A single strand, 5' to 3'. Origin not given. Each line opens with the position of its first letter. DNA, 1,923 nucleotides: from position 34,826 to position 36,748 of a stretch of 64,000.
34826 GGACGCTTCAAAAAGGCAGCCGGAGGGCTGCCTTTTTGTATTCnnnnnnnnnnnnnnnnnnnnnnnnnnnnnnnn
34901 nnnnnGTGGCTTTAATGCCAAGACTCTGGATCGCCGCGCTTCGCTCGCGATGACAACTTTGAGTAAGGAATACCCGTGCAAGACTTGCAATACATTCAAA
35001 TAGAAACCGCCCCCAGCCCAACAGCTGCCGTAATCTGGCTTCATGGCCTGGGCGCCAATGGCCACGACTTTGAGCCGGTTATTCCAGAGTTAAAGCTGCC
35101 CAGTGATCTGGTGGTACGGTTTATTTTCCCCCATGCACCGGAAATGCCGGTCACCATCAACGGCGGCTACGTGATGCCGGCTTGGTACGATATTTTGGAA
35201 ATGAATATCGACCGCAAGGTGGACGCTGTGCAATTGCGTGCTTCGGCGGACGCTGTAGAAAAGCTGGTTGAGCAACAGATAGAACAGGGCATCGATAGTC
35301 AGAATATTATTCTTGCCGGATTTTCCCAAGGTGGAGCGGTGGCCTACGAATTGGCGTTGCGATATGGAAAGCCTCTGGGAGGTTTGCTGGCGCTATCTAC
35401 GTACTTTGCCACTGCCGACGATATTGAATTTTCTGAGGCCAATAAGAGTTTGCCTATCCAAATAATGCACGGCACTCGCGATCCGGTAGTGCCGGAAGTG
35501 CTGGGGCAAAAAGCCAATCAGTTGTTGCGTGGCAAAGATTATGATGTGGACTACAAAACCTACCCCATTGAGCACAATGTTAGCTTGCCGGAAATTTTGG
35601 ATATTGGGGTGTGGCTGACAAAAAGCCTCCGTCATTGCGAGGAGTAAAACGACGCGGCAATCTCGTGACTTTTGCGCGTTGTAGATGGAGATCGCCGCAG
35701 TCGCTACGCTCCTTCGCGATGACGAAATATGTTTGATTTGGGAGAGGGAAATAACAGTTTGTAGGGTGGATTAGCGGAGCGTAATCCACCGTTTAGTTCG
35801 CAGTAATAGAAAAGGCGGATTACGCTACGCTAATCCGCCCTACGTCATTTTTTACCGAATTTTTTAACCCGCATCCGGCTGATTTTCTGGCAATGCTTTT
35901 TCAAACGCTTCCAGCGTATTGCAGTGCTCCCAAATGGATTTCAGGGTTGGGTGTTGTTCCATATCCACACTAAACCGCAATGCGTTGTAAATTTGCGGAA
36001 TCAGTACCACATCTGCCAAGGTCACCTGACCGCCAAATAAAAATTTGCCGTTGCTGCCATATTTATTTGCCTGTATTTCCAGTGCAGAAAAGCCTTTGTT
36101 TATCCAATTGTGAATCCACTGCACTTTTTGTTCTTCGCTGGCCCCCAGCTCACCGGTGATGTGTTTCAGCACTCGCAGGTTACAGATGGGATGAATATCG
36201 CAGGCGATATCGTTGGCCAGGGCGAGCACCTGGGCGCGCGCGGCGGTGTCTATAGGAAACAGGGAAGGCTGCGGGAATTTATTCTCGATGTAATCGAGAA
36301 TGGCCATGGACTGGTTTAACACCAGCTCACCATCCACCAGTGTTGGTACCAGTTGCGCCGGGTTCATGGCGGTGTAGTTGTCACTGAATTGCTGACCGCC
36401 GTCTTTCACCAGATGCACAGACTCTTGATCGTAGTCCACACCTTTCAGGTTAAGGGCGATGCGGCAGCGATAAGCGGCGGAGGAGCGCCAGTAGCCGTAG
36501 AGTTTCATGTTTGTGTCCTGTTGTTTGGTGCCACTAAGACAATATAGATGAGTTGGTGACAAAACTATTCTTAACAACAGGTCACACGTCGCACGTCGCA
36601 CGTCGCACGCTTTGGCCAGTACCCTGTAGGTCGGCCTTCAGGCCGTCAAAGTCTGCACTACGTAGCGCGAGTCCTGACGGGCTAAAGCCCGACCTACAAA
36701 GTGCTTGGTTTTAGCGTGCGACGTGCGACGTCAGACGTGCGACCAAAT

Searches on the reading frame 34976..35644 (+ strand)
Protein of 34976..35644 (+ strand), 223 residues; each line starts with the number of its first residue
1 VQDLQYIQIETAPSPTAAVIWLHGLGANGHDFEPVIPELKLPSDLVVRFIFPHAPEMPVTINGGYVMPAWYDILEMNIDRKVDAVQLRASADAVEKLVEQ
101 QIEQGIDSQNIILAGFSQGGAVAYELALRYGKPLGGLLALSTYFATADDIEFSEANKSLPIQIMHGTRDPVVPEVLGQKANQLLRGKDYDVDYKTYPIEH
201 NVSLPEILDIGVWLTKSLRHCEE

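Call 19: search_protein_families(library=pfam, proteins=[window:34976-35644:+], max_evalue=0.01)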
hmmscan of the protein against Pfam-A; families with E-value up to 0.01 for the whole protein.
window:34976-35644:+ (223 aa): 12 families
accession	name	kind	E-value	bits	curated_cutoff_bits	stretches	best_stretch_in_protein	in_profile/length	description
PF02230.22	Abhydrolase_2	-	4.6e-46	157.8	23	1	14-210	12-209/217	Phospholipase/Carboxylesterase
PF12146.15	Hydrolase_4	-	5.8e-08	32.8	27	1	92-150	60-117/239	Serine aminopeptidase, S33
PF00561.26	Abhydrolase_1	-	6.3e-08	33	25.8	1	18-154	2-111/245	alpha/beta hydrolase fold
PF01738.24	DLH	-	1.2e-05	25.5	21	1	91-200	79-186/217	Dienelactone hydrolase family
PF07859.19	Abhydrolase_3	-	4.1e-05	23.9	25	1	88-132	50-94/210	alpha/beta hydrolase fold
PF12697.13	Abhydrolase_6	-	4.5e-05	24.7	26.3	1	19-142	1-93/217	Alpha/beta hydrolase family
PF00975.26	Thioesterase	-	0.0002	22.1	26.4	1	80-131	25-88/226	Thioesterase domain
PF20434.5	BD-FAE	-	0.00026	21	26.8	0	92-128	72-108/215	BD-FAE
PF12695.13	Abhydrolase_5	-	0.00097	19.4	27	1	98-184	46-126/164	Alpha/beta hydrolase family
PF01764.32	Lipase_3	-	0.0018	18.6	22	1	43-127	11-81/140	Lipase (class 3)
PF03959.19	FSH1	-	0.0032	17.6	21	0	20-178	8-180/211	Serine hydrolase (FSH1)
PF00326.27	Peptidase_S9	-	0.0077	16.2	22.6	0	157-199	143-185/213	Prolyl oligopeptidase family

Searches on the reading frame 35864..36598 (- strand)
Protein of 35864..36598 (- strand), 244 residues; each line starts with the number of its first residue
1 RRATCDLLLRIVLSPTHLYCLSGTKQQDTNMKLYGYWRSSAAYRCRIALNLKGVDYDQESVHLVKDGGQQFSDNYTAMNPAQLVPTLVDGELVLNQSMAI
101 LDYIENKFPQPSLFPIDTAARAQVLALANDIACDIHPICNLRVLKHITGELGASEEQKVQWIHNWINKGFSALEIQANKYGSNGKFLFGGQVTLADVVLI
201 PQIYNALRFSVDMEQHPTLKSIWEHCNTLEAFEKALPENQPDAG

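Call 19: search_protein_families(library=pfam, proteins=[window:35864-36598:-], max_evalue=0.01)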
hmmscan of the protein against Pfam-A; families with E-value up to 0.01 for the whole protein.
window:35864-36598:- (244 aa): 6 families
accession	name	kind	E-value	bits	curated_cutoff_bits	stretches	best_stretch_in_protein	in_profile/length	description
PF02798.26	GST_N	-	5.8e-16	59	20.9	1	31-106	3-76/76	Glutathione S-transferase, N-terminal domain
PF13417.12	GST_N_3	-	4e-14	53.1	22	1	33-111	1-74/75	Glutathione S-transferase, N-terminal domain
PF13409.12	GST_N_2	-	1.8e-11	44.9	25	1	39-106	2-69/70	Glutathione S-transferase, N-terminal domain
PF13410.11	GST_C_2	-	0.00018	22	24.9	1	161-206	3-47/69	Glutathione S-transferase, C-terminal domain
PF00043.30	GST_C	-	0.00022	21.9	20.7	1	178-229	40-92/93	Glutathione S-transferase, C-terminal domain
PF14497.11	GST_C_3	-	0.00038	21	21.6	1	156-230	20-95/104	Glutathione S-transferase, C-terminal domain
